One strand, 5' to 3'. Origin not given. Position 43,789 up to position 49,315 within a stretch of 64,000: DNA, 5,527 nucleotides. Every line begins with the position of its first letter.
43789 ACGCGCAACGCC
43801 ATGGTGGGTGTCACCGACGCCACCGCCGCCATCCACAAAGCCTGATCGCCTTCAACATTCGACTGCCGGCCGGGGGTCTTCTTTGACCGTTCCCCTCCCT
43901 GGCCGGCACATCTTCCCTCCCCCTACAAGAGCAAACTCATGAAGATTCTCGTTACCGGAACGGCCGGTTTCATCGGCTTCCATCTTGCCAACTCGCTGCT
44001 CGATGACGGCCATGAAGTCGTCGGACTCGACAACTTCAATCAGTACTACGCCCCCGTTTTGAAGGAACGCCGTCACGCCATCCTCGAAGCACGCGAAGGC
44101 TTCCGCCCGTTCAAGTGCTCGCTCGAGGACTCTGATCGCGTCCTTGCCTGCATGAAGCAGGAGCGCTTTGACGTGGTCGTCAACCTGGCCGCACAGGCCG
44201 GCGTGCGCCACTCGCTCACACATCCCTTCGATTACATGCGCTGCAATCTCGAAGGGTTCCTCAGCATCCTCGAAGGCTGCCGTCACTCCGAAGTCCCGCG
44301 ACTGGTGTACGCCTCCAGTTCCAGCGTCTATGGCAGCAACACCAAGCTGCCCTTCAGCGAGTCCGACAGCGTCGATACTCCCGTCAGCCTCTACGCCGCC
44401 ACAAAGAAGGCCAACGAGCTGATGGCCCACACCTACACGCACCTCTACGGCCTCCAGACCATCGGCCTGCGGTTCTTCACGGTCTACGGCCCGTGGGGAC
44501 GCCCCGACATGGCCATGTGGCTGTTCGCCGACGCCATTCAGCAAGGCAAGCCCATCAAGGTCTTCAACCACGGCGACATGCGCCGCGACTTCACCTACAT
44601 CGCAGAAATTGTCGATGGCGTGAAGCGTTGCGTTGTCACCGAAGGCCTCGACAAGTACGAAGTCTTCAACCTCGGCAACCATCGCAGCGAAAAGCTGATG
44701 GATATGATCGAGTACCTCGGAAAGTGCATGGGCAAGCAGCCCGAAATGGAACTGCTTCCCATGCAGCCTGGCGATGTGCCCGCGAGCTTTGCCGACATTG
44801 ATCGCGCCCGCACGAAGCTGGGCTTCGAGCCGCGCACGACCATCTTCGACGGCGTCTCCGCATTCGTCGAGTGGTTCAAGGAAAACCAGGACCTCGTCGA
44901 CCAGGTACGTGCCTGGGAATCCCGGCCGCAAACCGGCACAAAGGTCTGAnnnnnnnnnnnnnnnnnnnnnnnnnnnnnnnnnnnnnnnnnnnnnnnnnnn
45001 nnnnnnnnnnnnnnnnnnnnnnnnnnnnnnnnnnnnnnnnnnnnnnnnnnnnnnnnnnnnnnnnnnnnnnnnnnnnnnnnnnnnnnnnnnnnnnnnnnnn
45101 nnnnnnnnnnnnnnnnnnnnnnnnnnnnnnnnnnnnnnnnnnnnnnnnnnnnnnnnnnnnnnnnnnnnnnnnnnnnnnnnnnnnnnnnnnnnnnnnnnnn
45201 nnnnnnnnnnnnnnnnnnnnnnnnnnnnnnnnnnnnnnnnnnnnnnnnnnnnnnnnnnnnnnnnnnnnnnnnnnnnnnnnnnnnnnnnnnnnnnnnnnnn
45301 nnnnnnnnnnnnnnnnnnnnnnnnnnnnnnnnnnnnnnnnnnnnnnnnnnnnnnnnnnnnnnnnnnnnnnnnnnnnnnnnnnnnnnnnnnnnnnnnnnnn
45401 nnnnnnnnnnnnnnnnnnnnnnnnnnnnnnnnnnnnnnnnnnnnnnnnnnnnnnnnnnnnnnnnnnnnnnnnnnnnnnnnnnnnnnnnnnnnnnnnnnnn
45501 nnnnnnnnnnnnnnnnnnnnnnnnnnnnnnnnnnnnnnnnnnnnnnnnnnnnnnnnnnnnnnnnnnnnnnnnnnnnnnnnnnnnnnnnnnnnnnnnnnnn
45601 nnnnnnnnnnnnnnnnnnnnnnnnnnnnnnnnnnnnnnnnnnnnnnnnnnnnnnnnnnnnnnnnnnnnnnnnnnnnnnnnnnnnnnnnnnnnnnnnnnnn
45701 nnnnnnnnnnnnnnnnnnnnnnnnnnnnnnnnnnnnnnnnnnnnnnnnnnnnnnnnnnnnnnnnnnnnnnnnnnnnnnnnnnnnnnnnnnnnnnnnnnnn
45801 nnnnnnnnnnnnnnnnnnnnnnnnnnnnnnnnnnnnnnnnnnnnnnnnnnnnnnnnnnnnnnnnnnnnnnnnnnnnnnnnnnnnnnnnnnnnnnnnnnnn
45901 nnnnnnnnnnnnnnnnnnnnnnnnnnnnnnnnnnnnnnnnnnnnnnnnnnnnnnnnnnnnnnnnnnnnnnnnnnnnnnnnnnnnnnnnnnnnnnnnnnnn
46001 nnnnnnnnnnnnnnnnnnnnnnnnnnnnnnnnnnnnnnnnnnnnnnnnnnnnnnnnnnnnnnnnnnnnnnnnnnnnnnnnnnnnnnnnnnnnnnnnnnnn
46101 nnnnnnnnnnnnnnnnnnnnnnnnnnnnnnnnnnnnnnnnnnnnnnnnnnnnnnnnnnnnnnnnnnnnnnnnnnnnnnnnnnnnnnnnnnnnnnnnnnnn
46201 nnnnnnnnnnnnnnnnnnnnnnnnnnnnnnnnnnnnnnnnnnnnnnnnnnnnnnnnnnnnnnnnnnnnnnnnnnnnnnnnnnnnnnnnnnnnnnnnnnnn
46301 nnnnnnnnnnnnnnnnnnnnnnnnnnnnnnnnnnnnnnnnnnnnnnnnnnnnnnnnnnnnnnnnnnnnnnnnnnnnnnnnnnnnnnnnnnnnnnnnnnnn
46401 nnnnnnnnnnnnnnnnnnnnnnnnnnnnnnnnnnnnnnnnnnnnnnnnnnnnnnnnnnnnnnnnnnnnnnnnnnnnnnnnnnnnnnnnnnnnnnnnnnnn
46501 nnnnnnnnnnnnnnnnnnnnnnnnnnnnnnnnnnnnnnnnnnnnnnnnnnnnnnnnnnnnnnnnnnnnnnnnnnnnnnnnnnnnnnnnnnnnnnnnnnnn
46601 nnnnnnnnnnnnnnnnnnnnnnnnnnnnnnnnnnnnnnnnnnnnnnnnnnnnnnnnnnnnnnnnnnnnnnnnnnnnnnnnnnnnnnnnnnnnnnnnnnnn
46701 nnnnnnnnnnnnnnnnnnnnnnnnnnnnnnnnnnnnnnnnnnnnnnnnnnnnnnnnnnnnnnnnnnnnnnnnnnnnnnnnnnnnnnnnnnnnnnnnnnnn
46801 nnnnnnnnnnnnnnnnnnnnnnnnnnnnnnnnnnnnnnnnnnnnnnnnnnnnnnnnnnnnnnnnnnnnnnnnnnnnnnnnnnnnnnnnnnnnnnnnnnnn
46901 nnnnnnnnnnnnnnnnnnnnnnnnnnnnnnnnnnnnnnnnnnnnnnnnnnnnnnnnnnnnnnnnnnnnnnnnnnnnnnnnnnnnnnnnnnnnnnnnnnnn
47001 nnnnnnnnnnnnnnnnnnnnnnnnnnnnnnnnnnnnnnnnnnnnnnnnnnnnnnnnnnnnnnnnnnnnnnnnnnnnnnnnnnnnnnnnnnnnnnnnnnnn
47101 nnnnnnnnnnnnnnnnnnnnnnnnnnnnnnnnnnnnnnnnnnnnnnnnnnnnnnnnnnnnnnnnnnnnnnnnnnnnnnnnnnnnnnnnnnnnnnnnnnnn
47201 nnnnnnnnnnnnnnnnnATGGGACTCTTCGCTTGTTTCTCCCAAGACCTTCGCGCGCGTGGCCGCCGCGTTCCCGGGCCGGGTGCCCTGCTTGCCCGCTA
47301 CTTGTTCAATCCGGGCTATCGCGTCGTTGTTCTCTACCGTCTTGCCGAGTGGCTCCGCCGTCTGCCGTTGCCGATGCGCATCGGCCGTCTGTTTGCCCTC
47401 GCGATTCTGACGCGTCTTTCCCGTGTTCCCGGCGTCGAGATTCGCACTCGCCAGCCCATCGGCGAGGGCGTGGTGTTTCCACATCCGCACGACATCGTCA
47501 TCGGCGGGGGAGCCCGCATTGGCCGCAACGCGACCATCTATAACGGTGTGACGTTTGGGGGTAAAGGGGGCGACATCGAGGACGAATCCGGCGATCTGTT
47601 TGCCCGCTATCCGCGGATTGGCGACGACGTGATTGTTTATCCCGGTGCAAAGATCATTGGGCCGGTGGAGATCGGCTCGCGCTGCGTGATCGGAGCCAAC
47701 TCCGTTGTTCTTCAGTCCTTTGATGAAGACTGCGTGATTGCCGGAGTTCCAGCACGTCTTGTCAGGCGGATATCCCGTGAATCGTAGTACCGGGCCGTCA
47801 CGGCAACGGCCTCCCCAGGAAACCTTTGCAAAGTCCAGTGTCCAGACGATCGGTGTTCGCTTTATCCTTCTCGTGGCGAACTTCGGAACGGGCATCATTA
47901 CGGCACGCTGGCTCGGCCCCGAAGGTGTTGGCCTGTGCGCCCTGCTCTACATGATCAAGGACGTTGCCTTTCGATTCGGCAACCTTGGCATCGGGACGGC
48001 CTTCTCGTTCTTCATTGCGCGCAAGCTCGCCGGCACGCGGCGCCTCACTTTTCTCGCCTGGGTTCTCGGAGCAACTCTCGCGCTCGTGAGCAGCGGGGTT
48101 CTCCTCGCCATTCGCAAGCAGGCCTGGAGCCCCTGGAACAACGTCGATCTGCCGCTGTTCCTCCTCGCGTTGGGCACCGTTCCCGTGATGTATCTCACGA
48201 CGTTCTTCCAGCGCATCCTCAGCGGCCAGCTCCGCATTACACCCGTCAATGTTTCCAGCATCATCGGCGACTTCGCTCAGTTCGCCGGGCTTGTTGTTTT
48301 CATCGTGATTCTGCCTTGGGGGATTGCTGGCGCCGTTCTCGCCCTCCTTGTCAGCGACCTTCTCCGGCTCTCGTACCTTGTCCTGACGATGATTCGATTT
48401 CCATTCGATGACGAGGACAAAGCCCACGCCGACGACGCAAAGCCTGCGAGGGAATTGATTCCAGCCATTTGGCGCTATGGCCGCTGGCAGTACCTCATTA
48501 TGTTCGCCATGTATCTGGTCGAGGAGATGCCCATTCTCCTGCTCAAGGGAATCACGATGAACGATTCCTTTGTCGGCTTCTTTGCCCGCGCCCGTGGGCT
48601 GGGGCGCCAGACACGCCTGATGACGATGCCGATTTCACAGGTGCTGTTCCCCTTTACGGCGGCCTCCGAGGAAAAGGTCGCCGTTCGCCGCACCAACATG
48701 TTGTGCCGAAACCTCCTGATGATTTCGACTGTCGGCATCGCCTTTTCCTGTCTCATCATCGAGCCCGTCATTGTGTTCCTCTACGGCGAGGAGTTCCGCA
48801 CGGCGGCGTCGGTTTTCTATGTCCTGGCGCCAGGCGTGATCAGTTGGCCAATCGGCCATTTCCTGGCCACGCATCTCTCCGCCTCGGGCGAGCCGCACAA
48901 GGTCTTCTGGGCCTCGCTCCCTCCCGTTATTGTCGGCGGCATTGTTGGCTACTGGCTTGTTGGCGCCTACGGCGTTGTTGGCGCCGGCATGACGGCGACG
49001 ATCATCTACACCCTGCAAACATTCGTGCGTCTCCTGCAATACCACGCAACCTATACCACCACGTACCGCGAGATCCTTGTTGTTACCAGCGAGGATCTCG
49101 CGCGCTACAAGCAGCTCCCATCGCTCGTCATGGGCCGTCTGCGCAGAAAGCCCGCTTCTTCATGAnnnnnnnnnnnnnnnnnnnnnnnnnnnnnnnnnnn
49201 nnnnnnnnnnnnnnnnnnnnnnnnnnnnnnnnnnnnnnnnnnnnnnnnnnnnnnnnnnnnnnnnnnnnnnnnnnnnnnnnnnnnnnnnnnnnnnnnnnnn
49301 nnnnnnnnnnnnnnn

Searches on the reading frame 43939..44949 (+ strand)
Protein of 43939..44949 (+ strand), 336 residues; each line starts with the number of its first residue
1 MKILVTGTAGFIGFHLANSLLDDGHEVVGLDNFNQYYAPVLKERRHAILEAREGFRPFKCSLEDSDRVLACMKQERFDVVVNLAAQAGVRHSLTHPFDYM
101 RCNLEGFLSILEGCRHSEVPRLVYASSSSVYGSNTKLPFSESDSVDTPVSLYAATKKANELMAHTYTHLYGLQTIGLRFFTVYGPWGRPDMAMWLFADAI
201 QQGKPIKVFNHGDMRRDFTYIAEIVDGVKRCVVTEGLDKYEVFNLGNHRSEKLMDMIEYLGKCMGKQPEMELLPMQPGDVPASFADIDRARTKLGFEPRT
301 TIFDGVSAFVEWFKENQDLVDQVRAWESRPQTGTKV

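Call 8: search_protein_families(library=pfam, proteins=[window:43939-44949:+], max_evalue=0.001)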
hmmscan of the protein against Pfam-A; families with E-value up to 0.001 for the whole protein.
window:43939-44949:+ (336 aa): 8 families
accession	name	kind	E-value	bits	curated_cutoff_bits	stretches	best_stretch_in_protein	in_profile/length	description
PF01370.27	Epimerase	-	4.1e-55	187.2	20.9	1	3-246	1-240/240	NAD dependent epimerase/dehydratase family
PF16363.11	GDP_Man_Dehyd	-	2e-49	169.3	27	1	4-307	1-330/332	GDP-mannose 4,6 dehydratase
PF04321.23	RmlD_sub_bind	-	1.7e-17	63.8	27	1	1-249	1-216/287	RmlD substrate binding domain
PF01073.25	3Beta_HSD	-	3.6e-16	59.4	22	1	4-224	1-221/280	3-beta hydroxysteroid dehydrogenase/isomerase family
PF02719.21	Polysacc_synt_2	-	6.7e-13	48.9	20.2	1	3-270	1-253/293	Polysaccharide biosynthesis protein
PF07993.18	NAD_binding_4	-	0.00011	21.9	20.1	0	74-167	86-192/258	Male sterility protein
PF00106.31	adh_short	-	0.00045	20.2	26.6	0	3-89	3-90/195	short chain dehydrogenase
PF13460.12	NAD_binding_10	-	0.00086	19.7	27.2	0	7-161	1-130/184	NAD(P)H-binding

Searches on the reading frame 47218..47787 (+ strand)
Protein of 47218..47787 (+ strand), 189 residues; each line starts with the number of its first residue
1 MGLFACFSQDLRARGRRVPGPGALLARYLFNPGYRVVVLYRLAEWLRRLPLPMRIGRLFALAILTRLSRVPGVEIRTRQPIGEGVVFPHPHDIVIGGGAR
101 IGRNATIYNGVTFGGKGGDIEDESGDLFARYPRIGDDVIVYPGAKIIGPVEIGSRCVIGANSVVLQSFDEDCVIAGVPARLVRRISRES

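Call 8: search_protein_families(library=pfam, proteins=[window:47218-47787:+], max_evalue=0.001)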
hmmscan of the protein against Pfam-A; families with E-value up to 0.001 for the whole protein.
window:47218-47787:+ (189 aa): 1 family
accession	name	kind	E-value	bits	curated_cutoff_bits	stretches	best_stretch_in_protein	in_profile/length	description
PF00132.30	Hexapep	-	7.5e-14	51.2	27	1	132-164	2-34/36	Bacterial transferase hexapeptide (six repeats)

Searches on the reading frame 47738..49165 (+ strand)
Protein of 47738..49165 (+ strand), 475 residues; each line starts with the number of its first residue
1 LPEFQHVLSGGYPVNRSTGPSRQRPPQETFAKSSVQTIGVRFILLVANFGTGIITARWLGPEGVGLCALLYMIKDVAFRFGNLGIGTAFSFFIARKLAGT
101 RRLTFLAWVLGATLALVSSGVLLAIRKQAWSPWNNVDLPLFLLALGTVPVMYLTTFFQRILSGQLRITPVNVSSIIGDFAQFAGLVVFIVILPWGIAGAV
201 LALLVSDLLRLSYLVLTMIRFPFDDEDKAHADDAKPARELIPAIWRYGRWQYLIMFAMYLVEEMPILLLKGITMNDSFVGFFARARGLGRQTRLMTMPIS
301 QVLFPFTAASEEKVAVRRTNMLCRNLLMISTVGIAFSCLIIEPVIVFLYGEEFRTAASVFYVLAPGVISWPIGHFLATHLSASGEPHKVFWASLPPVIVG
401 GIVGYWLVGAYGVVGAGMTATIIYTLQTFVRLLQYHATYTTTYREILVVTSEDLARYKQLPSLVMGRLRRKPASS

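Call 8: search_protein_families(library=pfam, proteins=[window:47738-49165:+], max_evalue=0.001)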
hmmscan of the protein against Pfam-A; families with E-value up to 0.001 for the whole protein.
window:47738-49165:+ (475 aa): 2 families
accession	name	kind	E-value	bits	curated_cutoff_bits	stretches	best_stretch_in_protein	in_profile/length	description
PF01943.22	Polysacc_synt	-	6e-13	49.3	28.2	1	42-306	13-269/274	Polysaccharide biosynthesis protein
PF13440.11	Polysacc_synt_3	-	1.8e-09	37.7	23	1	55-356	2-291/293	Polysaccharide biosynthesis protein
